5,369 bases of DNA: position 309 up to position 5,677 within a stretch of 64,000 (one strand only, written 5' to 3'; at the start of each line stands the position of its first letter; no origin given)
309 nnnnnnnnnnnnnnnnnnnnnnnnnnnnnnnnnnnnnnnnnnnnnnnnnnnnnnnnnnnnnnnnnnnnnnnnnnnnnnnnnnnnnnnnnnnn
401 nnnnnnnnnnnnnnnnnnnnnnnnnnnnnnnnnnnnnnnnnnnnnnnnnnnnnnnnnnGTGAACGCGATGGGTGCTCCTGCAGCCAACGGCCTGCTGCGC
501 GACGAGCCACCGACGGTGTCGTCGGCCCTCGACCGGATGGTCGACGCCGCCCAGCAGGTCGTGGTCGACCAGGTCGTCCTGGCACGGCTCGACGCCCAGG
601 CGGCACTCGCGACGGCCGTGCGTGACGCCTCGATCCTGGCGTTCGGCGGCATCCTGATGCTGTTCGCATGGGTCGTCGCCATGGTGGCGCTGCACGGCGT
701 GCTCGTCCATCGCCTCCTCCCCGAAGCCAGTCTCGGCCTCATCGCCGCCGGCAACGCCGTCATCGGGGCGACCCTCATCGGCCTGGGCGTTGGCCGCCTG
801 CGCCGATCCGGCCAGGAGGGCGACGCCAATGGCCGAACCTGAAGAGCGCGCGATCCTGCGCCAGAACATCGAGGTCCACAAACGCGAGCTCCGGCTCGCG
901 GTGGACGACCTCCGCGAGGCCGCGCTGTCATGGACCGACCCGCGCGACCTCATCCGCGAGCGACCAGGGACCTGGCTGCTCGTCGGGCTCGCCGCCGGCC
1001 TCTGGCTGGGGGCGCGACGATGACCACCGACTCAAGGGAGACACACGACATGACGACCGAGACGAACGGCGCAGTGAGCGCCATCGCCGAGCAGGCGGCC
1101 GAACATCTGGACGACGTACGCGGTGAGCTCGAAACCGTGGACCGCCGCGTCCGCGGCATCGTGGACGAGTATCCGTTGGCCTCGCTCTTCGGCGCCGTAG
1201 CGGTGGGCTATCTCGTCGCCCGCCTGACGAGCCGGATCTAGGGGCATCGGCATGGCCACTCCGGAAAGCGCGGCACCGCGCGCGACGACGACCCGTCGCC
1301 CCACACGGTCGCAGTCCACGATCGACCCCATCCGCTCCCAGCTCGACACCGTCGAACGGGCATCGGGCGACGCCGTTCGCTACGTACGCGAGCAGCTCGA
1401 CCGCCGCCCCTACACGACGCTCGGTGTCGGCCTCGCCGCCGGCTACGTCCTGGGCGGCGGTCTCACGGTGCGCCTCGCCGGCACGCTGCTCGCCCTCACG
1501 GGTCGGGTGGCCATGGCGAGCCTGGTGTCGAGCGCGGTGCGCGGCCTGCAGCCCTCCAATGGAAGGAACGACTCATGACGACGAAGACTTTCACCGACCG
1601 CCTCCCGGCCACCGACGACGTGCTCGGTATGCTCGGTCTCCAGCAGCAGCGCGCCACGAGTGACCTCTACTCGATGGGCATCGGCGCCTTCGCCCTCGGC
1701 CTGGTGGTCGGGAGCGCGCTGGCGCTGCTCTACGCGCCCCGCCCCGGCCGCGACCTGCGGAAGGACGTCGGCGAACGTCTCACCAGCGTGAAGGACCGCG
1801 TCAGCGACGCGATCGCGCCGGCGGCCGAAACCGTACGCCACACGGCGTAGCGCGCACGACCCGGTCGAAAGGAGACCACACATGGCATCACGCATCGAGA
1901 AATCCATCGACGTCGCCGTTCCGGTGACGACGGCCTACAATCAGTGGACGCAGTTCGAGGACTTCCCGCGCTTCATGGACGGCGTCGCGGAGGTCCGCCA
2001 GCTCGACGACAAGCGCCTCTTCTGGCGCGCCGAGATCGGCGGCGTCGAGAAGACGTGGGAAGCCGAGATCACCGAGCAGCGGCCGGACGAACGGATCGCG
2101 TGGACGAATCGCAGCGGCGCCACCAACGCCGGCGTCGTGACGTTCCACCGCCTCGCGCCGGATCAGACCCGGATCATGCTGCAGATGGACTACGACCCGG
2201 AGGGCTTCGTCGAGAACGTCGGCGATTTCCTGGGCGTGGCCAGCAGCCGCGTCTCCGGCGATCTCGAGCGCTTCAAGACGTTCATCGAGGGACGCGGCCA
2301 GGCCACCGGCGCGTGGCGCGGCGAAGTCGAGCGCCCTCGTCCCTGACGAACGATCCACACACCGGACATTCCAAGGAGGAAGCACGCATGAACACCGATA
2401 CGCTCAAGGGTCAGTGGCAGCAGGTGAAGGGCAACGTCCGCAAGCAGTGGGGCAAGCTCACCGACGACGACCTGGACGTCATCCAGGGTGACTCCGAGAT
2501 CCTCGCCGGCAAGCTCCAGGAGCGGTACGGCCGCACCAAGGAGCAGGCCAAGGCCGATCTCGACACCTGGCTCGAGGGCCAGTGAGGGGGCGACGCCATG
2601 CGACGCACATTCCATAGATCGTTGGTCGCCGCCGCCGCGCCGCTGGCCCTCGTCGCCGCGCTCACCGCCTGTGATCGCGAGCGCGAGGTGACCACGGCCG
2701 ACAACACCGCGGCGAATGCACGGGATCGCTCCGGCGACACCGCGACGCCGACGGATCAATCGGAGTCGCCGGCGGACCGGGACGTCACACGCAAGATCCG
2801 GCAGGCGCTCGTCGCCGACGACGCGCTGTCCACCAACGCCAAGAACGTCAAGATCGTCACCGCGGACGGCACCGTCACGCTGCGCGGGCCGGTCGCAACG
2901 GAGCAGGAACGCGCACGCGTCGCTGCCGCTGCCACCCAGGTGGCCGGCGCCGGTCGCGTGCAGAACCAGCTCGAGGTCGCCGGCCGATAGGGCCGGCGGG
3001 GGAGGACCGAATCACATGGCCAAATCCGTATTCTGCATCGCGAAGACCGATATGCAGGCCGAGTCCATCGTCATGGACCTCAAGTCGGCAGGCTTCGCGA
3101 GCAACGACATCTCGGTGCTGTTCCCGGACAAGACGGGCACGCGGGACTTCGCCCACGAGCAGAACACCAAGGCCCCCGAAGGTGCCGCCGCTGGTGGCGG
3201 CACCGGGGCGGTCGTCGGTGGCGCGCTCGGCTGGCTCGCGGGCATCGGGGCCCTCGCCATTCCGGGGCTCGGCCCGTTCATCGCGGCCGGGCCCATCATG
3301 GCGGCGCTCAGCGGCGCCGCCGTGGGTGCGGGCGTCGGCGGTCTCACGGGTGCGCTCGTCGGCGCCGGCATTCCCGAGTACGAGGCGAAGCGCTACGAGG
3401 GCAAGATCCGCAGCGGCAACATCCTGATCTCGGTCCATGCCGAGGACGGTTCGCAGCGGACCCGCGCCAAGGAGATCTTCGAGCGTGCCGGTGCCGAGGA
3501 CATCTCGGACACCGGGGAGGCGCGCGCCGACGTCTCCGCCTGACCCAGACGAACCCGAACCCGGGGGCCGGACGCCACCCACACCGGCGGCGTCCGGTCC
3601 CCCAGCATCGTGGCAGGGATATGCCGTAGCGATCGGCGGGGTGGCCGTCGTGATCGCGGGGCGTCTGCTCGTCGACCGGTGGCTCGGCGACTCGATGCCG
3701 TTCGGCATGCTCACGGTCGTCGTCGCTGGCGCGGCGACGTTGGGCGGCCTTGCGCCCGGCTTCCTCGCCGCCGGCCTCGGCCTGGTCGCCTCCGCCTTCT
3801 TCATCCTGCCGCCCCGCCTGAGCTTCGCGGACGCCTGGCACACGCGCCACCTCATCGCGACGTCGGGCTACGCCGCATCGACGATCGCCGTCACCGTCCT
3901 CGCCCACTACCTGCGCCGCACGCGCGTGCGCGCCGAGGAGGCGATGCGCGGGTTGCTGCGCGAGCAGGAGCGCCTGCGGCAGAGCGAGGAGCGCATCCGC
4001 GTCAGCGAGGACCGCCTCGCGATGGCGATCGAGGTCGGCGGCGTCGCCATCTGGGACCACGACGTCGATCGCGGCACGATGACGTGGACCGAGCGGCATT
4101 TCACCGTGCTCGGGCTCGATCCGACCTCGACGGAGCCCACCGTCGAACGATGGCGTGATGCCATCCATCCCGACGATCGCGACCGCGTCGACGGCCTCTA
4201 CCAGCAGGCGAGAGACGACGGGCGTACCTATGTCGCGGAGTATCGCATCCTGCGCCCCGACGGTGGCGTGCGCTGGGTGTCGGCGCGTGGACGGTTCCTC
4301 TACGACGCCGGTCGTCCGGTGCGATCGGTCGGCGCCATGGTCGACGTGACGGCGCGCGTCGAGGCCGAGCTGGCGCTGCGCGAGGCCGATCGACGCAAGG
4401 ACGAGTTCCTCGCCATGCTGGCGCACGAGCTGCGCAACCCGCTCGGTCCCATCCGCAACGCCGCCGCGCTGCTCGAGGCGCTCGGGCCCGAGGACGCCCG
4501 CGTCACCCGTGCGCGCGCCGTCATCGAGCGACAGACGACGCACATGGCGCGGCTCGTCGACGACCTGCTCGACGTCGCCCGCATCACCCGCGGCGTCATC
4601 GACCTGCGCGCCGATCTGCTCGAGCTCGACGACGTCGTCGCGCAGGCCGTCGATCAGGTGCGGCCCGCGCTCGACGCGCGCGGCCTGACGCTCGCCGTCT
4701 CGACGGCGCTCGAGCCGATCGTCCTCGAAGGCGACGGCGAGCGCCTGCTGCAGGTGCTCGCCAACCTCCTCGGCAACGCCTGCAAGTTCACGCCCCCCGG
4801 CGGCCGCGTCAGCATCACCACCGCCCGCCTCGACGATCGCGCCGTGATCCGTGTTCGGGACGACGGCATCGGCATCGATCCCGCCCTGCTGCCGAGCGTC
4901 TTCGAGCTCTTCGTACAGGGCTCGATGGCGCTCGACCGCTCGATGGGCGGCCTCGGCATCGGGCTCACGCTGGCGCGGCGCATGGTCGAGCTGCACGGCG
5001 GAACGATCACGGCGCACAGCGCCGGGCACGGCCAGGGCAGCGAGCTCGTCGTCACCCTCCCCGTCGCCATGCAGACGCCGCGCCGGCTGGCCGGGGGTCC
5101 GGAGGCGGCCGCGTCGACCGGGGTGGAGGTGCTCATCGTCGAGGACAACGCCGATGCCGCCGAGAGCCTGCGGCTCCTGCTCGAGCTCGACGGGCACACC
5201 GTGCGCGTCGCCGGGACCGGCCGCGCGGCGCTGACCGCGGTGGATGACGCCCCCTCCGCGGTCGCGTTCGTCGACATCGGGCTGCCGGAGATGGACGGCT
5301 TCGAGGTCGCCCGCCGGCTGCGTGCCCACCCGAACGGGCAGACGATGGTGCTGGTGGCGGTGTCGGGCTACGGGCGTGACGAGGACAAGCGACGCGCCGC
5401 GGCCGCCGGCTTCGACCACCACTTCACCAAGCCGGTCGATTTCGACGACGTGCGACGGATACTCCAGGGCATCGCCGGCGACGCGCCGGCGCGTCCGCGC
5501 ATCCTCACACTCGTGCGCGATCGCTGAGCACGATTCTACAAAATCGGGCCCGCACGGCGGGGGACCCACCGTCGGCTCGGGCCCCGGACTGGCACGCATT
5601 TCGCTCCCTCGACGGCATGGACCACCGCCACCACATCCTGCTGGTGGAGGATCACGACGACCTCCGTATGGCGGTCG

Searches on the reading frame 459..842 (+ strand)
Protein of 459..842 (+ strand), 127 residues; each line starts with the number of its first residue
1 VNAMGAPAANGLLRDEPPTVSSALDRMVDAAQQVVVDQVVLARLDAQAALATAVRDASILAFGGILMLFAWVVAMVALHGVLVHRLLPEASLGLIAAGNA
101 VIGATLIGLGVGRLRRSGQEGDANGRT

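Call 31: search_protein_families(library=pfam, max_evalue=0.01, proteins=[window:459-842:+])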
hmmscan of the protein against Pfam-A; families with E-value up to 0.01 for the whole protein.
window:459-842:+ (127 aa): 1 family
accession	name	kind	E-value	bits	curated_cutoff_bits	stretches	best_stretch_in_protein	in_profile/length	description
PF07332.16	Phage_holin_3_6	-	3.4e-07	30.8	28.4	1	24-117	4-97/116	Putative Actinobacterial Holin-X, holin superfamily III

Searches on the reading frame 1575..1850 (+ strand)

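Call 31: search_protein_families(library=pfam, max_evalue=0.01, proteins=[window:1575-1850:+])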
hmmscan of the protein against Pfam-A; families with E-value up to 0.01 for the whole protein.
window:1575-1850:+ (91 aa): 1 family
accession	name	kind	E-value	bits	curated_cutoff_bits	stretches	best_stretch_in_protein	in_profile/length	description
PF12732.12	YtxH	-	6.2e-12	46.2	37.5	1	37-87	2-52/71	YtxH-like protein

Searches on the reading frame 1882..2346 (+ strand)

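Call 31: search_protein_families(library=pfam, max_evalue=0.01, proteins=[window:1882-2346:+])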
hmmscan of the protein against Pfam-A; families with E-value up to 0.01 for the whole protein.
window:1882-2346:+ (154 aa): 3 families
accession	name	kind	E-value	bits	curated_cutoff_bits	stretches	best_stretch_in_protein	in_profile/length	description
PF03364.25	Polyketide_cyc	-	2.4e-21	76.7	23.4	1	11-130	1-123/126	Polyketide cyclase / dehydrase and lipid transport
PF10604.15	Polyketide_cyc2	-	5.9e-08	33.5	27.4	1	4-130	3-136/142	Polyketide cyclase / dehydrase and lipid transport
PF08327.17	AHSA1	-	0.002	18.8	22.1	1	13-103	2-97/125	Activator of Hsp90 ATPase homolog 1-like protein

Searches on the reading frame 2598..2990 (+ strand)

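Call 31: search_protein_families(library=pfam, max_evalue=0.01, proteins=[window:2598-2990:+])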
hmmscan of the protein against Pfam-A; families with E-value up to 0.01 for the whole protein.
window:2598-2990:+ (130 aa): 1 family
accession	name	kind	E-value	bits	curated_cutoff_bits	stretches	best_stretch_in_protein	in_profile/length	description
PF04972.22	BON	-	1.6e-13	51.2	27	1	60-128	2-68/69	BON domain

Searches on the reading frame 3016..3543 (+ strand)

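Call 31: search_protein_families(library=pfam, max_evalue=0.01, proteins=[window:3016-3543:+])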
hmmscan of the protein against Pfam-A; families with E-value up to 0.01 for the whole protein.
window:3016-3543:+ (175 aa): 2 families
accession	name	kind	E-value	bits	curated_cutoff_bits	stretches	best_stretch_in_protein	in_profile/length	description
PF11181.13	YflT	-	0.0001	23.2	26.2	1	10-68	7-67/99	Heat induced stress protein YflT domain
PF11821.13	ActD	-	0.0004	20.5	25.7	1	19-164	17-169/170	Alternative complex III, ActD subunit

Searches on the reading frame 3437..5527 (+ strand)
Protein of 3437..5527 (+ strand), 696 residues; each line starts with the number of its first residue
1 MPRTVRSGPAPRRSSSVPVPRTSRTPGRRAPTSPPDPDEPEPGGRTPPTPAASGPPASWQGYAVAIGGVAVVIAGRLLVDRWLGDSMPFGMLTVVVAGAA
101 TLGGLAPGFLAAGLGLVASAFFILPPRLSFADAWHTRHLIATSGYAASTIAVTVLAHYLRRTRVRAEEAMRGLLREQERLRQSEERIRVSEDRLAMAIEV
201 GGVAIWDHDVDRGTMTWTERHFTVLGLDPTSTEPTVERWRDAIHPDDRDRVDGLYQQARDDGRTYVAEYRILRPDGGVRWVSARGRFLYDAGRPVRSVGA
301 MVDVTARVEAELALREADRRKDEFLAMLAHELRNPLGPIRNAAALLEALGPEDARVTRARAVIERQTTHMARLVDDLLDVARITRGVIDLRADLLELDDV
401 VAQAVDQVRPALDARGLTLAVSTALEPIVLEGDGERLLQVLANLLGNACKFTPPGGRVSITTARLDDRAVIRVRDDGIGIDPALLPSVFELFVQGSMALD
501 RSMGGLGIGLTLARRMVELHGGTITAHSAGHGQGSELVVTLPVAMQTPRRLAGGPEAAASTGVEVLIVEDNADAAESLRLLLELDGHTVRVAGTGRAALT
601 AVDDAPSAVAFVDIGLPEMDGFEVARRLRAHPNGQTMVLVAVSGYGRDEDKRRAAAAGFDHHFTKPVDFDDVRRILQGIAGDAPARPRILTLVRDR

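Call 5: search_protein_families(library=pfam, proteins=[window:3437-5527:+])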
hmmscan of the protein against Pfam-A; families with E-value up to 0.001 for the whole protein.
window:3437-5527:+ (696 aa): 5 families
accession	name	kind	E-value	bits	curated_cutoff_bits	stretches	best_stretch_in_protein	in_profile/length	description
PF02518.31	HATPase_c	-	2.6e-26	92.7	26.4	1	432-544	1-110/111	Histidine kinase-, DNA gyrase B-, and HSP90-like ATPase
PF08447.18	PAS_3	-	4.2e-20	72.3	25.6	1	215-300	2-88/89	PAS fold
PF00072.30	Response_reg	-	1.6e-19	70.5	30.2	1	565-675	1-109/111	Response regulator receiver domain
PF00512.31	HisKA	-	1.8e-15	57.1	26.9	1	321-385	2-65/66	His Kinase A (phospho-acceptor) domain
PF13493.11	DUF4118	-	1.8e-10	41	28.4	1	62-168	1-106/107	Domain of unknown function (DUF4118)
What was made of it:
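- Checked: The hybrid kinase at 3641-5527 has DUF4118, PAS, HisKA, HATPase and REC domains (call 5).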

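Call 6: search_protein_families(library=ncbifam, proteins=[window:3437-5527:+])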
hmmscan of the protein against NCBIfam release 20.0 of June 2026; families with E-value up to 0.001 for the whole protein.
window:3437-5527:+ (696 aa): 140 families (the best 25 are shown)
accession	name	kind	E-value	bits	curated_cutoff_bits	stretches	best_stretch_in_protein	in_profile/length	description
NF041880.1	EPS_EpsF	equivalog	7.6e-64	216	900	2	155-542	114-492/492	response regulator EpsF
TIGR02956.1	TMAO_torS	equivalog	2e-57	195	676.5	1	306-677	453-817/967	TMAO reductase system sensor histidine kinase/response regulator TorS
NF008302.0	PRK11091.1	equivalog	1.1e-49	169.4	838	1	274-680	235-643/779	aerobic respiration two-component sensor histidine kinase ArcB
NF011874.0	PRK15347.1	equivalog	7.8e-49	166.5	852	2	315-552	392-624/921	two component system sensor kinase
NF041947.1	LuxQ_Vibrio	equivalog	8.1e-48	162.9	1200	1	305-670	460-829/843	quorum-sensing autoinducer 2 sensor kinase/phosphatase LuxQ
NF047874.1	MASE3_PAS_HK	subfamily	1.2e-44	153.2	560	1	167-545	240-627/655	MASE3 domain-containing sensor histidine kinase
NF008318.0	PRK11107.1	equivalog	1.4e-43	149.2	890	2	315-577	287-551/920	two-component sensor histidine kinase BarA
NF046044.1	PnpS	equivalog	1.1e-42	146.4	400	1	313-542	162-390/390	two-component system histidine kinase PnpS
NF038297.2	hybrid_HK_HrmK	equivalog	4.3e-42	144.6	725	1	314-675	228-603/607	hybrid histidine kinase/response regulator HrmK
NF033092.0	HK_WalK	equivalog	1.4e-41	142.7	725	1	317-543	368-594/594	cell wall metabolism sensor histidine kinase WalK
NF008543.0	PRK11466.1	equivalog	2.5e-40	138.1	982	1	306-676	433-794/914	TMAO reductase system sensor histidine kinase/response regulator TorS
NF008099.0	PRK10841.1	equivalog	1.1e-38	132.7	920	2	299-544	441-691/949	two-component system sensor histidine kinase RcsC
TIGR02966.1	phoR_proteo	equivalog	4.9e-38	131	334.2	1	315-539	108-331/333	phosphate regulon sensor histidine kinase PhoR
NF041735.1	hist_kin_RppB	equivalog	3.1e-37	128.4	400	1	317-542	212-438/438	two-component system sensor histidine kinase RppB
NF040691.1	MtrAB_MtrB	equivalog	2.4e-36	125.8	450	1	315-545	265-494/507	MtrAB system histidine kinase MtrB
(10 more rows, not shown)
